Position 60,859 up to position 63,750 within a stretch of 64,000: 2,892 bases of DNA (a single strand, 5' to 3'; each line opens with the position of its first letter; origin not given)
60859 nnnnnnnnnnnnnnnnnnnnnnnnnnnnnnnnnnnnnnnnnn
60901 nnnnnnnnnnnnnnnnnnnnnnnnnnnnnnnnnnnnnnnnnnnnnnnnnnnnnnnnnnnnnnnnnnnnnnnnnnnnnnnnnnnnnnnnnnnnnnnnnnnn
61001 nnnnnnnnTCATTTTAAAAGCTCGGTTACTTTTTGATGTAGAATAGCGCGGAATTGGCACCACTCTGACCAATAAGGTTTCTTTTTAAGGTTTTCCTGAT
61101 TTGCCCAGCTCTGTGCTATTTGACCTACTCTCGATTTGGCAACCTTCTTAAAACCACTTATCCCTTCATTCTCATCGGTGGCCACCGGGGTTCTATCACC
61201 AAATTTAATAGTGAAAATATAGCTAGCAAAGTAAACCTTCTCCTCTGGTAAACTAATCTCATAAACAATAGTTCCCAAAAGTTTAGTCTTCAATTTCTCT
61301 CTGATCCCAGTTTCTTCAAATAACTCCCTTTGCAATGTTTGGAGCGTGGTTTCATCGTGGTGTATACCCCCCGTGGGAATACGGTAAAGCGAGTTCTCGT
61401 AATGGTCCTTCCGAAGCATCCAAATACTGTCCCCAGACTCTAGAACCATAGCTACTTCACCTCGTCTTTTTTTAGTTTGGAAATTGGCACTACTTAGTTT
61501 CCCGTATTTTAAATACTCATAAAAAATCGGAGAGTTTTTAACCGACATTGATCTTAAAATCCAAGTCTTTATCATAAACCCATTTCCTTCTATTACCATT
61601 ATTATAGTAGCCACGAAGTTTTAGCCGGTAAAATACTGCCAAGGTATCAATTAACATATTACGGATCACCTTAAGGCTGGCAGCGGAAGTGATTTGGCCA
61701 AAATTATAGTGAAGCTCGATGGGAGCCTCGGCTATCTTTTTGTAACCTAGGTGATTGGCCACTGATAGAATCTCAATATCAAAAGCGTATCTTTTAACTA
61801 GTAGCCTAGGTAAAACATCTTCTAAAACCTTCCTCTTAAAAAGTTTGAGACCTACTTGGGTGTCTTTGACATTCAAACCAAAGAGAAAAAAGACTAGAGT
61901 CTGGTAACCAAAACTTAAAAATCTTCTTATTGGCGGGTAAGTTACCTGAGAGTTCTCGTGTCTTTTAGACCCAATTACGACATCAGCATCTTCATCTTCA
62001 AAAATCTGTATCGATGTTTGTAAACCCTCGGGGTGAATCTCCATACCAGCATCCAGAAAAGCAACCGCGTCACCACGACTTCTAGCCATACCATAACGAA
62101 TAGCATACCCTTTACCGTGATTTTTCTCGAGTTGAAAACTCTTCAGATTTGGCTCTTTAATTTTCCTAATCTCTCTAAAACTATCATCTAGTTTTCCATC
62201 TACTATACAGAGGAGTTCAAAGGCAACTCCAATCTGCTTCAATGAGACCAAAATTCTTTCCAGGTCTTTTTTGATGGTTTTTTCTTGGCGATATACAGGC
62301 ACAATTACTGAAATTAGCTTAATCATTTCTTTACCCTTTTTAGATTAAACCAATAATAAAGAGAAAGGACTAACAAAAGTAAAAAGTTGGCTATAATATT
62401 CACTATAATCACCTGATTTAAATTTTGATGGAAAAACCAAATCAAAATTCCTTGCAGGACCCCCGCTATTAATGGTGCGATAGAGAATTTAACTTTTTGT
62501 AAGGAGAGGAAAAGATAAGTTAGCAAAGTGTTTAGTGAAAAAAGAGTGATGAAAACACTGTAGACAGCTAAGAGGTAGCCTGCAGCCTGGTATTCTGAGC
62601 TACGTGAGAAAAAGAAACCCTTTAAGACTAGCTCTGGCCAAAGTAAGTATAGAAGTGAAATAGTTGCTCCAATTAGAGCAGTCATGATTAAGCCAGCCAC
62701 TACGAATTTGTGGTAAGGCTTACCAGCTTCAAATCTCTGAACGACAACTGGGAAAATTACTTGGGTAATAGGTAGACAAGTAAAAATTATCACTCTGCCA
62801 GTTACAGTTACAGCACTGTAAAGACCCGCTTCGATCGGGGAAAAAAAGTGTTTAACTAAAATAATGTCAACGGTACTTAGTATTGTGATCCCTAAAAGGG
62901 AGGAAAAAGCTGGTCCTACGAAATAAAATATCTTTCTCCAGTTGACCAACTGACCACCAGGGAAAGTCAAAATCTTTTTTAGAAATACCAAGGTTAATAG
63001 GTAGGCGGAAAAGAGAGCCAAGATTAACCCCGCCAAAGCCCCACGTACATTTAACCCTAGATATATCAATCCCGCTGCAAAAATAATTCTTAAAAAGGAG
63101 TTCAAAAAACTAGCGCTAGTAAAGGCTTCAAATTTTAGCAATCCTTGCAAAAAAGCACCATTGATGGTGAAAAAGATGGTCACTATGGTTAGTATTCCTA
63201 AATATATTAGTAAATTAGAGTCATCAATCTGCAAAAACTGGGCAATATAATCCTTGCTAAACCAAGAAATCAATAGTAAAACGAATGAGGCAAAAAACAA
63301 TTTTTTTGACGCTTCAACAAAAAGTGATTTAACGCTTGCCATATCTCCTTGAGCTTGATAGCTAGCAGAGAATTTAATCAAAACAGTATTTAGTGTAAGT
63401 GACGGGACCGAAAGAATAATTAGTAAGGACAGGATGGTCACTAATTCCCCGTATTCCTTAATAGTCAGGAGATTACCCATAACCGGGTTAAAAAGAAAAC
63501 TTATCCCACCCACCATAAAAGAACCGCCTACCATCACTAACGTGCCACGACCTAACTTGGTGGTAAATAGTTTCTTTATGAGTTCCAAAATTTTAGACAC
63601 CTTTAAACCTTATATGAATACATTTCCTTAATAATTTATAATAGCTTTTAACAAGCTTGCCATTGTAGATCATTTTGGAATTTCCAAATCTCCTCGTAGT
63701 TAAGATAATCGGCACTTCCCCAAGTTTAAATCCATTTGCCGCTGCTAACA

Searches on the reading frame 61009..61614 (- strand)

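Call 10: search_protein_families(library=pfam, proteins=[window:61009-61614:-], max_evalue=0.001)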
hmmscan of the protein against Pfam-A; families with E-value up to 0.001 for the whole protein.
window:61009-61614:- (201 aa): 1 family
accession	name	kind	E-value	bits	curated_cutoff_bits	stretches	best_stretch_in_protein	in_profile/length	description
PF00293.34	NUDIX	-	9.7e-11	42.3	21.1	1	51-150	3-106/134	NUDIX domain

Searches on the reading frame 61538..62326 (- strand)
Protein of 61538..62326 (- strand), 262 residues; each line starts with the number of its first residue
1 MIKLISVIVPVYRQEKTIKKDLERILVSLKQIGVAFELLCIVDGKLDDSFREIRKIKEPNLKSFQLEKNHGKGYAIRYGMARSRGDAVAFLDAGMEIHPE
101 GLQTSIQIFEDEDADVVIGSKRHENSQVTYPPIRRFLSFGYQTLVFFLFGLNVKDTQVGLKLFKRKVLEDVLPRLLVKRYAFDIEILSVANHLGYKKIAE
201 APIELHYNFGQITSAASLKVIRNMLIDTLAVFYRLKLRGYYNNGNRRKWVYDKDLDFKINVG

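Call 10: search_protein_families(library=pfam, proteins=[window:61538-62326:-], max_evalue=0.001)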
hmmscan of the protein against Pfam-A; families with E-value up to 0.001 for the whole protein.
window:61538-62326:- (262 aa): 3 families
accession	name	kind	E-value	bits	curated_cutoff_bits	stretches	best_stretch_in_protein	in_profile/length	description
PF00535.33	Glycos_transf_2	-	7.1e-22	78.5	23.3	1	6-171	1-167/168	Glycosyl transferase family 2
PF13641.12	Glyco_tranf_2_3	-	1e-05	26.1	27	1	5-170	3-173/230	Glycosyltransferase like family 2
PF10111.15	Glyco_tranf_2_2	-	1.1e-05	25.6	27.3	1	6-107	1-104/276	Glycosyltransferase like family 2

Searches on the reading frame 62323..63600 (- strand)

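Call 10: search_protein_families(library=pfam, proteins=[window:62323-63600:-], max_evalue=0.001)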
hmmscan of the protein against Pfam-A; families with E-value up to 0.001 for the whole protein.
window:62323-63600:- (425 aa): 1 family
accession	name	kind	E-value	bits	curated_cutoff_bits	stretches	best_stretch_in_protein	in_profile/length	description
PF01943.22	Polysacc_synt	-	1.3e-16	61.3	28.2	1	16-288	1-272/274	Polysaccharide biosynthesis protein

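Call 98: search_protein_families(library=ncbifam, proteins=[window:62323-63600:-], max_evalue=0.01)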
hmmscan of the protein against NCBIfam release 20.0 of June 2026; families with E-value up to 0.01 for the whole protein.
window:62323-63600:- (425 aa): 0 families
